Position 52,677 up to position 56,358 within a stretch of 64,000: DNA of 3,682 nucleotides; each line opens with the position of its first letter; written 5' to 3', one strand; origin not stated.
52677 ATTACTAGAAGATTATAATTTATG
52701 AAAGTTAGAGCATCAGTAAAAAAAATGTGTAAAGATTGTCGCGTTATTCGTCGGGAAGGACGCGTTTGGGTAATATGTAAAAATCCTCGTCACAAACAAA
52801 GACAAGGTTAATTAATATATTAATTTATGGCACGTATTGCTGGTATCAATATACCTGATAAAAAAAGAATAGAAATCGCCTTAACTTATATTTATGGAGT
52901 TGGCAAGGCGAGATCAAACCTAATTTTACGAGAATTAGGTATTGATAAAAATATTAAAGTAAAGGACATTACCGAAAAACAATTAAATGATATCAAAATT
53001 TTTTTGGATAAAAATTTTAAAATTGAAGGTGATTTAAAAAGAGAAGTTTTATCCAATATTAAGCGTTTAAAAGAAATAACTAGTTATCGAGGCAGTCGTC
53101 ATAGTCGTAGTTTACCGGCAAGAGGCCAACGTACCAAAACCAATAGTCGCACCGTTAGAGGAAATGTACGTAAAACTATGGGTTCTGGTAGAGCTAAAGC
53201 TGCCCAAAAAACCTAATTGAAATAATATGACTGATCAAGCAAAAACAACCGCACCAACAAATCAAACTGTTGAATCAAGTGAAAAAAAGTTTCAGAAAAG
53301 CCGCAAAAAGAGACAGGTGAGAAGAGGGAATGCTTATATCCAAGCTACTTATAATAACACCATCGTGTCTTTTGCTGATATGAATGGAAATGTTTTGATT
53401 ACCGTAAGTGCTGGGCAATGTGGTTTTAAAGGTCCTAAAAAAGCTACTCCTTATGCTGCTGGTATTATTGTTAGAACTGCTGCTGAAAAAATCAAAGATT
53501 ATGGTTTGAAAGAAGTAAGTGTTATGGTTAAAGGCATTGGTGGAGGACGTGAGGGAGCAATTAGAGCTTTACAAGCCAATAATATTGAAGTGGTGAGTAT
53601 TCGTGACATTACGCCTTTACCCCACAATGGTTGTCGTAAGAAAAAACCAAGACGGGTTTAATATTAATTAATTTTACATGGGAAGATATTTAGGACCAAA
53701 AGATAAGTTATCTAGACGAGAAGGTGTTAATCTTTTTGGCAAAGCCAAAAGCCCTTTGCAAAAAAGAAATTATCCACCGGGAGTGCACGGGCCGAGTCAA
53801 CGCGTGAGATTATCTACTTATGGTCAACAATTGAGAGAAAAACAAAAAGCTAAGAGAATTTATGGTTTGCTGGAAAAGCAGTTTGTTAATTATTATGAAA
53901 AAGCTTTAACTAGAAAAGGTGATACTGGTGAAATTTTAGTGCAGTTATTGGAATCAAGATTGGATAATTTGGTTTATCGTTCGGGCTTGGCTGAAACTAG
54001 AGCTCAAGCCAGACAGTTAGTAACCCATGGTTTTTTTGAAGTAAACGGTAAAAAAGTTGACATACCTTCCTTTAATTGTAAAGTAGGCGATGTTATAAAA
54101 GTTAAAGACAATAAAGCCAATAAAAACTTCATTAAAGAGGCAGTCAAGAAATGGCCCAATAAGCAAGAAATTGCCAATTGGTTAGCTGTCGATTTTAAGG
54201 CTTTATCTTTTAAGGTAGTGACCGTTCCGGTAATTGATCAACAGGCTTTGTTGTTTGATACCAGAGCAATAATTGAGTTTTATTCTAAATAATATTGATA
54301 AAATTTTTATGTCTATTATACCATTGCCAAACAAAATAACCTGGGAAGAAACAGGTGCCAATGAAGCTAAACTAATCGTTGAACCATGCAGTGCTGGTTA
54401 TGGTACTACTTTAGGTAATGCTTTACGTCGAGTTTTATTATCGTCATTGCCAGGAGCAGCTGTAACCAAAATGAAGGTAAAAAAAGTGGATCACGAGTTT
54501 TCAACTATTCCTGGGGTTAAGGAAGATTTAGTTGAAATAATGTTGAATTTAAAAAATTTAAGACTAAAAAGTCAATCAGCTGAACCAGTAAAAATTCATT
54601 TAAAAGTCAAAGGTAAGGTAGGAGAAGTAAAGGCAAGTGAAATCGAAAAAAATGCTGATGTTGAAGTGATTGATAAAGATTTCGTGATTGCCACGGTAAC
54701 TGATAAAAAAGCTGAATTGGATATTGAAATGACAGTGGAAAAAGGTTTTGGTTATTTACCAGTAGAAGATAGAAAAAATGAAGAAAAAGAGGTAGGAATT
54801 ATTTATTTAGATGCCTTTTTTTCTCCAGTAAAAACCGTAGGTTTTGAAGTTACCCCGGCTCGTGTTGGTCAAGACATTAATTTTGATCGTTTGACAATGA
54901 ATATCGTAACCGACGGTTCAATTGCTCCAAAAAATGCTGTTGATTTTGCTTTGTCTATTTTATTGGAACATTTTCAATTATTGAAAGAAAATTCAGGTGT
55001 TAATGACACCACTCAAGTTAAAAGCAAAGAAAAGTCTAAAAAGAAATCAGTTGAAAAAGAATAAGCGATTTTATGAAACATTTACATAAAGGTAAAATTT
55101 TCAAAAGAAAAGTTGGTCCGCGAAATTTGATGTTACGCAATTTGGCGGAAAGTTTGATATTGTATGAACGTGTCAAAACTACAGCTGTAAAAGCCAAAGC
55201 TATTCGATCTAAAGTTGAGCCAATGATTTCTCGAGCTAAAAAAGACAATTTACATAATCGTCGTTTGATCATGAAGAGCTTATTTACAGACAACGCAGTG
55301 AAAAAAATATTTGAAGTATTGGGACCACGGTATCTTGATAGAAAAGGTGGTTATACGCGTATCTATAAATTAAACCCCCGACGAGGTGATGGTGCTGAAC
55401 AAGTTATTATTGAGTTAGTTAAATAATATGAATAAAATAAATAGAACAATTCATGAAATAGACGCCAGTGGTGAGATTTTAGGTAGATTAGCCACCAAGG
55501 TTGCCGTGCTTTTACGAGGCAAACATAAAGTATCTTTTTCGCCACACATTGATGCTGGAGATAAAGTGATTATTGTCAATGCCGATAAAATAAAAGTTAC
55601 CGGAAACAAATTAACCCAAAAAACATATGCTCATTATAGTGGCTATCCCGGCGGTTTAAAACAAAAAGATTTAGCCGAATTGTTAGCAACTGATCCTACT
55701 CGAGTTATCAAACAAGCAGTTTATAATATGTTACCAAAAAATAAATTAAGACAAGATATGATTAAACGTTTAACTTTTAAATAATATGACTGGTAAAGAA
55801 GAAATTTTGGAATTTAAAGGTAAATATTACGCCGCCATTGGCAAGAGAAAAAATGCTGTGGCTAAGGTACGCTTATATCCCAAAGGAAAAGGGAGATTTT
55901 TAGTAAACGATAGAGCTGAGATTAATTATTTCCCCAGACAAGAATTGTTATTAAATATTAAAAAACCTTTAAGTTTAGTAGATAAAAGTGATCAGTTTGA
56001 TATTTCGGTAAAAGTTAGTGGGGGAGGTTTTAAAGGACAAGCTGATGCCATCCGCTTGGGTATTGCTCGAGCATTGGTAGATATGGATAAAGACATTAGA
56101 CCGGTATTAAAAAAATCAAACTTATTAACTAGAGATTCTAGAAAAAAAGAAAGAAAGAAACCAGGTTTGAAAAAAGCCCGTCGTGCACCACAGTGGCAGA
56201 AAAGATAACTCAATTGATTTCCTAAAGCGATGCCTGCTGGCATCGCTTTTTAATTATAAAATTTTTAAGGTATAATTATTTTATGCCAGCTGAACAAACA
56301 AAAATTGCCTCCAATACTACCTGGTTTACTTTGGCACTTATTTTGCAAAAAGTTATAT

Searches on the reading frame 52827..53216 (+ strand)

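Call 56: search_protein_families(library=pfam, proteins=[window:52827-53216:+], max_evalue=0.0001)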
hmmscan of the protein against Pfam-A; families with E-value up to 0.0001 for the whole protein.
window:52827-53216:+ (129 aa): 1 family
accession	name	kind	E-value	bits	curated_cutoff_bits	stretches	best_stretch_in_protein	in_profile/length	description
PF00416.27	Ribosomal_S13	-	2.4e-31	109.2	31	1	3-109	1-128/128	Ribosomal protein S13/S18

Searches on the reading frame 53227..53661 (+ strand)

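Call 56: search_protein_families(library=pfam, proteins=[window:53227-53661:+], max_evalue=0.0001)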
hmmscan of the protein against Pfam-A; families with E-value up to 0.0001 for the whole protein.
window:53227-53661:+ (144 aa): 1 family
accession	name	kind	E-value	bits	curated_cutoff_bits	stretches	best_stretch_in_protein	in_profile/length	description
PF00411.24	Ribosomal_S11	-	1.5e-37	128.8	25.1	1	34-143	1-110/110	Ribosomal protein S11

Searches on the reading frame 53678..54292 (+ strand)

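Call 56: search_protein_families(library=pfam, proteins=[window:53678-54292:+], max_evalue=0.0001)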
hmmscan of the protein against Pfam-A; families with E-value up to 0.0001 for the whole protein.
window:53678-54292:+ (204 aa): 2 families
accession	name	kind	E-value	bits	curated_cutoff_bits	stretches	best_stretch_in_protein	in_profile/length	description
PF00163.24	Ribosomal_S4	-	2.4e-29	102.3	23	1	3-92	1-95/95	Ribosomal protein S4/S9 N-terminal domain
PF01479.30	S4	-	2.4e-18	66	22.8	1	94-140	2-48/48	S4 domain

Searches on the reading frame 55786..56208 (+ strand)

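Call 56: search_protein_families(library=pfam, proteins=[window:55786-56208:+], max_evalue=0.0001)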
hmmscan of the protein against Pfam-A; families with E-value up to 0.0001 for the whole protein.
window:55786-56208:+ (140 aa): 1 family
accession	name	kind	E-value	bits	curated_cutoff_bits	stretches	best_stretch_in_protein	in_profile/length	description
PF00380.25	Ribosomal_S9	-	1.1e-44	152.2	22.5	1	19-140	1-121/121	Ribosomal protein S9/S16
